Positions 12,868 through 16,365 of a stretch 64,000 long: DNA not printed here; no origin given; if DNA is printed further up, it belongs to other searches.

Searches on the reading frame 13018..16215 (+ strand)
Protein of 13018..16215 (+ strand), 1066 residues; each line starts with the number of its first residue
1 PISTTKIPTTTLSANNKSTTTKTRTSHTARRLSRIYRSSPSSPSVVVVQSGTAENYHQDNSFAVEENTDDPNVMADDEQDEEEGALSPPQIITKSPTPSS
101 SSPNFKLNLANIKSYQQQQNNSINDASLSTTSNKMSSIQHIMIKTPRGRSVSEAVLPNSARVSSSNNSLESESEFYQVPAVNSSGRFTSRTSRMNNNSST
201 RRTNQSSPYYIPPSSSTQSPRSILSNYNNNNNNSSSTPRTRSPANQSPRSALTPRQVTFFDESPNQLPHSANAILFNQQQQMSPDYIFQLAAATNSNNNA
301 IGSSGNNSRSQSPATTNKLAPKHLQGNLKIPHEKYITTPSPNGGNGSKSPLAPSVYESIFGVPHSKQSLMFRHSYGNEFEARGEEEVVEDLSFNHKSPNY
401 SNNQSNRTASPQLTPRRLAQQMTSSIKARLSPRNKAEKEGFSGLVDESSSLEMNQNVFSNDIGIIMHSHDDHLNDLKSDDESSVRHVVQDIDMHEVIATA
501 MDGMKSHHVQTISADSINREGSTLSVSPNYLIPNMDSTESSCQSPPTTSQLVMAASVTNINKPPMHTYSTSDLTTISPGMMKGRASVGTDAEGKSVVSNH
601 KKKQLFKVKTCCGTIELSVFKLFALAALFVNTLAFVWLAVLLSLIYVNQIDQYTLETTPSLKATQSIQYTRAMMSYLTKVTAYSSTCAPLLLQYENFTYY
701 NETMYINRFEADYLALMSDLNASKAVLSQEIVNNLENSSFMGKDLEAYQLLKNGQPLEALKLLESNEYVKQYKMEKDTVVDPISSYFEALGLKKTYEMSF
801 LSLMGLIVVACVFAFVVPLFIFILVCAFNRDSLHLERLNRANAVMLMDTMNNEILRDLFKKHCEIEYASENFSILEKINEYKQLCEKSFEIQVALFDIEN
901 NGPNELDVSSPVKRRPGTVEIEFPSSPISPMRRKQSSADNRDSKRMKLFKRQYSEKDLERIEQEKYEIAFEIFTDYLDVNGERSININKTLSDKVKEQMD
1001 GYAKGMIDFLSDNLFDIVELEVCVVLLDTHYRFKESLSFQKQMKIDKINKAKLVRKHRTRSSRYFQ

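Call 20: search_protein_families(library=pfam, proteins=[window:13018-16215:+], max_evalue=0.01)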
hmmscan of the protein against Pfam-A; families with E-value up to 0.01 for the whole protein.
window:13018-16215:+ (1066 aa): 1 family
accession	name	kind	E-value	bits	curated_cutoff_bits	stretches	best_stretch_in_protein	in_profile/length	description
PF00615.24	RGS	-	0.00019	22.2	23.9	0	961-1040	40-115/117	Regulator of G protein signaling domain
